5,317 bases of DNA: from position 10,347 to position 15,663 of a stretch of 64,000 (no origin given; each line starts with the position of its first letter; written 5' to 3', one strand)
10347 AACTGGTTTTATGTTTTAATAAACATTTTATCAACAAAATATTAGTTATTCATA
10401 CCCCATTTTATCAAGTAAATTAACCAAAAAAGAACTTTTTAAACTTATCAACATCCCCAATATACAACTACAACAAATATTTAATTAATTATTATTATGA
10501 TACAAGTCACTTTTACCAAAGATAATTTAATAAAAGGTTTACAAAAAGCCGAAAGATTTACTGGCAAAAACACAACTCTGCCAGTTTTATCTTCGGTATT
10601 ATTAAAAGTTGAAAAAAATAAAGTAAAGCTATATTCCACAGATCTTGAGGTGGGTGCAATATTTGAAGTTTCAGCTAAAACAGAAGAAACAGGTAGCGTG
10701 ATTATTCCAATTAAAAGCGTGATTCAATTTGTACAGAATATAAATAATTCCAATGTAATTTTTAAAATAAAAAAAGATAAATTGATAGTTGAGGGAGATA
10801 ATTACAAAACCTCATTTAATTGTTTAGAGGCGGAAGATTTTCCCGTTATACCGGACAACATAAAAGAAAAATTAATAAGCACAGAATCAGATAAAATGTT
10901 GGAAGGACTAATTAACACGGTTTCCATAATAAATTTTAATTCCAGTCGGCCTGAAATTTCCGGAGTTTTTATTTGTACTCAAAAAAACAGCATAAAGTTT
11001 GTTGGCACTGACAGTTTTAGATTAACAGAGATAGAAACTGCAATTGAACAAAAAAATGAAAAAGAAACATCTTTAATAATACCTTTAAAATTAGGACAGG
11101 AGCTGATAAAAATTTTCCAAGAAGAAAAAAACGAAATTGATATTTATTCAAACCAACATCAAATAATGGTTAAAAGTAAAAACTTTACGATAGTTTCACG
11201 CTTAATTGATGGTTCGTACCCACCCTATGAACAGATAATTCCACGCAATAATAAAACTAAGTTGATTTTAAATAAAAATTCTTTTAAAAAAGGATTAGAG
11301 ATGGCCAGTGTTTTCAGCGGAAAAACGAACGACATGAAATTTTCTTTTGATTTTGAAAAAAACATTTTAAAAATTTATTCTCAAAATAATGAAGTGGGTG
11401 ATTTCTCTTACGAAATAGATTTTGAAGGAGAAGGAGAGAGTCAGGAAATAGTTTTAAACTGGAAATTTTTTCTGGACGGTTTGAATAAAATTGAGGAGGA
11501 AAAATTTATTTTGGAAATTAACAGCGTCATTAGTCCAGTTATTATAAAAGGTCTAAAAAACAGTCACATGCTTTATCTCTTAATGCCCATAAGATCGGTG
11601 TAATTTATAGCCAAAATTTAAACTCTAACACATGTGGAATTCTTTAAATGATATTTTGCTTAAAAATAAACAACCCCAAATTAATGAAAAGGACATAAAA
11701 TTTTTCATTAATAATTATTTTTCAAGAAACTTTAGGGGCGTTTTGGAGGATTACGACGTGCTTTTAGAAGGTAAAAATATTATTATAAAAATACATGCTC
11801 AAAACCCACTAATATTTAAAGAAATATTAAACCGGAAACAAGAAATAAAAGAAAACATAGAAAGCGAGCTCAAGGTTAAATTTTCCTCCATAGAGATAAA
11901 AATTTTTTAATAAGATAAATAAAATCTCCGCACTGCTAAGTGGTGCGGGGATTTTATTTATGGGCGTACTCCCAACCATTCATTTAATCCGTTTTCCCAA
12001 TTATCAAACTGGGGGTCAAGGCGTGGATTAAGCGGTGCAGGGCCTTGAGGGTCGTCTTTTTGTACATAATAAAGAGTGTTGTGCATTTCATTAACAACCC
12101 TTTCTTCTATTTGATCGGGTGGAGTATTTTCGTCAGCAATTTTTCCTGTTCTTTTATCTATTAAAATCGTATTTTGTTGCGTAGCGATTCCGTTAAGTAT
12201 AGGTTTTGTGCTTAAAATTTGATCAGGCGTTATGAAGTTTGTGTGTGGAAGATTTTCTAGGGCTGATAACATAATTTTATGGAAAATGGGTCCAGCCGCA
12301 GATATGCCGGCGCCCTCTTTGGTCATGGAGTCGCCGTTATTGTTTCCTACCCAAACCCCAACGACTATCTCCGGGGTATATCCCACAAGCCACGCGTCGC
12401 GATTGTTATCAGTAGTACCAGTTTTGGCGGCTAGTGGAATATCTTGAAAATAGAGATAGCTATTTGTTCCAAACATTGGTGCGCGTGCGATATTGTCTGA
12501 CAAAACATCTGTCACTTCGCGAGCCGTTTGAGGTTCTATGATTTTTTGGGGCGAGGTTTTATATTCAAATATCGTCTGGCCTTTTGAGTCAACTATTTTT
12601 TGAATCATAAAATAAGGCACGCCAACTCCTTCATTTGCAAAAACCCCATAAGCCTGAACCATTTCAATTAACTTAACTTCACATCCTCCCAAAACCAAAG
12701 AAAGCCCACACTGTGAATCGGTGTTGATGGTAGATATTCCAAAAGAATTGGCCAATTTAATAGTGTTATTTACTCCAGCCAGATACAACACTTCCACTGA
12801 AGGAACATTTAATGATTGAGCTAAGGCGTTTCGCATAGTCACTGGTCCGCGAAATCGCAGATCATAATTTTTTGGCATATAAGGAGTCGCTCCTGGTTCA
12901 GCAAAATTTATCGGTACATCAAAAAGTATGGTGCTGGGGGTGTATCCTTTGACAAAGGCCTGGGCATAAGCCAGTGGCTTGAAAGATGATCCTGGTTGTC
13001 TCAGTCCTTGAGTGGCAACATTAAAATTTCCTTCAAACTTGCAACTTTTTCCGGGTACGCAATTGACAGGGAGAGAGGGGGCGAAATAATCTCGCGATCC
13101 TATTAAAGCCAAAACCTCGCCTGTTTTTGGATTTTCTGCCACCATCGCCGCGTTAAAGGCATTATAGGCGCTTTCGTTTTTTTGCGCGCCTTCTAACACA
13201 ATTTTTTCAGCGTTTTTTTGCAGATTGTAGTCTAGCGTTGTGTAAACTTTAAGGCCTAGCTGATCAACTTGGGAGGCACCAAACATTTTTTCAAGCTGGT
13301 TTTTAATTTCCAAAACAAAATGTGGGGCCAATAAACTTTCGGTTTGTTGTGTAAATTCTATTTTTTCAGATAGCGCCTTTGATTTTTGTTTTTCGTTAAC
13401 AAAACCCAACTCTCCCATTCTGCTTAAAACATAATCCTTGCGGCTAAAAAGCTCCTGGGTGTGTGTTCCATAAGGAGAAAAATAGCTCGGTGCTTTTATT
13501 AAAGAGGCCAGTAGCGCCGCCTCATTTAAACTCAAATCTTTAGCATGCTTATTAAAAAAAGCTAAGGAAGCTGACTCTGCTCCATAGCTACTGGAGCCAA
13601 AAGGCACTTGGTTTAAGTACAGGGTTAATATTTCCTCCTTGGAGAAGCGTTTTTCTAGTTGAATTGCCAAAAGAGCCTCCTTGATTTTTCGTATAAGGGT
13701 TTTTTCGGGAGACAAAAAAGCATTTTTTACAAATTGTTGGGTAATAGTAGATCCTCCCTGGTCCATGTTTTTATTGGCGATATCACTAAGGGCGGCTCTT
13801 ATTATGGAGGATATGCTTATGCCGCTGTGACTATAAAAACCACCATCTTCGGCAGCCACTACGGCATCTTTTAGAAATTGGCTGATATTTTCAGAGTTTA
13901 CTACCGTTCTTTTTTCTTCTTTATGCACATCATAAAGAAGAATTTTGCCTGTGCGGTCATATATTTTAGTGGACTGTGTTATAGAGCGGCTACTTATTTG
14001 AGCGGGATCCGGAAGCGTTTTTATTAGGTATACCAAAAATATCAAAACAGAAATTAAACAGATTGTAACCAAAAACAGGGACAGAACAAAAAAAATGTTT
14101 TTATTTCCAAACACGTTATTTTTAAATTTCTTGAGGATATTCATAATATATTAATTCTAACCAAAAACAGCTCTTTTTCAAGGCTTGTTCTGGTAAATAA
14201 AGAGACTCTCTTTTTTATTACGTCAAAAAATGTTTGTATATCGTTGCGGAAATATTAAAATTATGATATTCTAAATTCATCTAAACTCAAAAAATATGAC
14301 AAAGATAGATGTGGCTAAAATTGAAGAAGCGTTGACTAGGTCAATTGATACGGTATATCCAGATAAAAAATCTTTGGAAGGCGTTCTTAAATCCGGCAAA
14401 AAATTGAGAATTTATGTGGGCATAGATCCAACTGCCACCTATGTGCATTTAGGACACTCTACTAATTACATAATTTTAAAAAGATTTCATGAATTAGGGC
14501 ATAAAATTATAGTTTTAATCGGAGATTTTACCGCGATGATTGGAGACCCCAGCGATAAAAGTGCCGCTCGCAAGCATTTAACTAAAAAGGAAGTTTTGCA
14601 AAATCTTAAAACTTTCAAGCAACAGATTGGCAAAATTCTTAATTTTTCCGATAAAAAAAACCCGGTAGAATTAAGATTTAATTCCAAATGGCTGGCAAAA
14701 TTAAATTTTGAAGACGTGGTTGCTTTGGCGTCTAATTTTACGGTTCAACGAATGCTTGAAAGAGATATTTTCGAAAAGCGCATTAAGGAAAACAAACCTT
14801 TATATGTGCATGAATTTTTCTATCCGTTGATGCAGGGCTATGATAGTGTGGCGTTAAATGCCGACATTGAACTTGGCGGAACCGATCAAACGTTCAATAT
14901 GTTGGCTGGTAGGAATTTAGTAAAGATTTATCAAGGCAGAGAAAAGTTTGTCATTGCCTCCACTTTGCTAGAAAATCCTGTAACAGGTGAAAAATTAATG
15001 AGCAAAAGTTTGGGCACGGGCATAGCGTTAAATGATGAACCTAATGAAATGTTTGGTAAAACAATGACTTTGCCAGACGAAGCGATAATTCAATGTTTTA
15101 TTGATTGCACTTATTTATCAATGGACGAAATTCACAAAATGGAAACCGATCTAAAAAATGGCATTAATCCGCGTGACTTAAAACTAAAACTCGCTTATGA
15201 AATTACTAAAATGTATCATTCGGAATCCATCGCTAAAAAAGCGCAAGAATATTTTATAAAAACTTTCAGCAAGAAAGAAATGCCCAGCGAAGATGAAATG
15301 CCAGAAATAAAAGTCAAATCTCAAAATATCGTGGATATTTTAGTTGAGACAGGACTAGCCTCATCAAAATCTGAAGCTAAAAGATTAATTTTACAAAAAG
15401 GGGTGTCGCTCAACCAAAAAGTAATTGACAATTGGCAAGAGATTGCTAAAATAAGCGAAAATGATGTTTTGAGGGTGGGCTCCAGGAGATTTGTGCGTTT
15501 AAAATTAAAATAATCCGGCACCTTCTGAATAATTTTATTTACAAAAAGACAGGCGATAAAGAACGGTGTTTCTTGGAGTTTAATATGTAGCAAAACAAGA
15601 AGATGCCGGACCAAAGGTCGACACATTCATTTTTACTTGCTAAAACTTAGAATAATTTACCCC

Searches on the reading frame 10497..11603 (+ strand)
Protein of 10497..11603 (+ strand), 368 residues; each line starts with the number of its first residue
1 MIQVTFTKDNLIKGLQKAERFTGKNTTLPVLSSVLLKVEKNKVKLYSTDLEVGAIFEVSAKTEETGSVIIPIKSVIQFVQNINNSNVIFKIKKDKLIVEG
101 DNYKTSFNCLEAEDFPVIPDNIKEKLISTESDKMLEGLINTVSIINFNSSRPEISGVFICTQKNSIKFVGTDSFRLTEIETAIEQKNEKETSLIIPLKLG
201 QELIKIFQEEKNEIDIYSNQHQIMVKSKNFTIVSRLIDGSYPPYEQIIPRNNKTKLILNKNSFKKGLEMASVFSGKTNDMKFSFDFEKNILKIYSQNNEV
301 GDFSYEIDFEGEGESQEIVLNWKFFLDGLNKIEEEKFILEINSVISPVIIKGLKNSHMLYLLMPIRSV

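Call 20: search_protein_families(library=pfam, proteins=[window:10497-11603:+], max_evalue=0.001)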
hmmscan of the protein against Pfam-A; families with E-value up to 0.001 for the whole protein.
window:10497-11603:+ (368 aa): 3 families
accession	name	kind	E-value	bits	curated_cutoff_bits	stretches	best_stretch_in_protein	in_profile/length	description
PF02767.21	DNA_pol3_beta_2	-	2.8e-30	105.4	27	2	133-242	5-115/116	DNA polymerase III beta subunit, central domain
PF00712.24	DNA_pol3_beta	-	5e-25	88.4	24.4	2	3-119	2-120/120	DNA polymerase III beta subunit, N-terminal domain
PF02768.20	DNA_pol3_beta_3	-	1.8e-20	73.4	27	1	246-366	2-121/121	DNA polymerase III beta subunit, C-terminal domain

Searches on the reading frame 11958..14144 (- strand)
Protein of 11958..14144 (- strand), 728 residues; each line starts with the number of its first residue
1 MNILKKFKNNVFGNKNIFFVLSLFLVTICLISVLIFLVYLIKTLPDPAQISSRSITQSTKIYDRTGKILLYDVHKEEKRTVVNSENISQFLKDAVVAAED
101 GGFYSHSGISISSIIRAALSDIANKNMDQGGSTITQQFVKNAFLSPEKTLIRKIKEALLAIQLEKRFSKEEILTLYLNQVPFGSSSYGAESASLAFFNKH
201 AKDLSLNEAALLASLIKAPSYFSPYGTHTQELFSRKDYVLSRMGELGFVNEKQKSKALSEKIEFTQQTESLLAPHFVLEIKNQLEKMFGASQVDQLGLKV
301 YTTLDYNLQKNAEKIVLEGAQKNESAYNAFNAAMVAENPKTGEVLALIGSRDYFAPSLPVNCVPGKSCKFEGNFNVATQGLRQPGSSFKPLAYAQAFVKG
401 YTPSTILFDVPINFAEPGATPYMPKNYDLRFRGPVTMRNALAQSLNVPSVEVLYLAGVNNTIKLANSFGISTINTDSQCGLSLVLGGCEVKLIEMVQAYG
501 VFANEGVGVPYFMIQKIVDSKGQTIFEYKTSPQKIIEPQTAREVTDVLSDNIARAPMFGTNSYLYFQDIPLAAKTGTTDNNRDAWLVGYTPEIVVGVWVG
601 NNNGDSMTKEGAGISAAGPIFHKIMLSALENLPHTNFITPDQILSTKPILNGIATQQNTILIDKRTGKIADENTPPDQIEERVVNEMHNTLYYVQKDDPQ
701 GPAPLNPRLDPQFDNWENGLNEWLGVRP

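Call 9: search_protein_families(library=pfam, proteins=[window:11958-14144:-], max_evalue=0.001)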
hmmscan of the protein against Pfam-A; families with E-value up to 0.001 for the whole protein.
window:11958-14144:- (728 aa): 2 families
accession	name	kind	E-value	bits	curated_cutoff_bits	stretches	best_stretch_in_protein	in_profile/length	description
PF00912.28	Transgly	-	6.2e-61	205.4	27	1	71-243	6-177/178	Transglycosylase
PF00905.27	Transpeptidase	-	3.6e-26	92.5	22.1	1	333-625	2-298/299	Penicillin binding protein transpeptidase domain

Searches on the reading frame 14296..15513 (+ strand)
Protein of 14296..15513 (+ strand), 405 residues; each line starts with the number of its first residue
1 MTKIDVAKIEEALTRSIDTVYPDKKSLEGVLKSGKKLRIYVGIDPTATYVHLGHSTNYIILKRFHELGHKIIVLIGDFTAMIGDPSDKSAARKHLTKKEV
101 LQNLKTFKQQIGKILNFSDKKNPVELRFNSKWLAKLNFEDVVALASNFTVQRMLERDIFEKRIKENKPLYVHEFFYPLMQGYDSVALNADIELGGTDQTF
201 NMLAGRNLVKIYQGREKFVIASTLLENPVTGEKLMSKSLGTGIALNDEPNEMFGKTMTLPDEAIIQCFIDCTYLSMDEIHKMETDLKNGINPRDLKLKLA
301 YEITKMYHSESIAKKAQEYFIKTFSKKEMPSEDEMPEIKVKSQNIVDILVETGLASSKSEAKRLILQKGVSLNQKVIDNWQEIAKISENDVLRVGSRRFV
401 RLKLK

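Call 9: search_protein_families(library=pfam, proteins=[window:14296-15513:+], max_evalue=0.001)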
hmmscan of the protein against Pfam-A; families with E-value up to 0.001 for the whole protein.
window:14296-15513:+ (405 aa): 4 families
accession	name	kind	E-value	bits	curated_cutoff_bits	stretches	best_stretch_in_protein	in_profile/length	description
PF00579.31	tRNA-synt_1b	-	6.3e-68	229.7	21.1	1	34-324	3-291/292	tRNA synthetases class I (W and Y)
PF01479.30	S4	-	1.6e-07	31.3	22.8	1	345-378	3-36/48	S4 domain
PF22421.1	SYY_C-terminal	-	2.8e-07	30.8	27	1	333-381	7-57/83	Tyrosine--tRNA ligase SYY-like C-terminal domain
PF16714.10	TyrRSs_C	-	3.6e-06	27.2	30.6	1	333-373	11-51/120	Tyrosyl-tRNA synthetase C-terminal domain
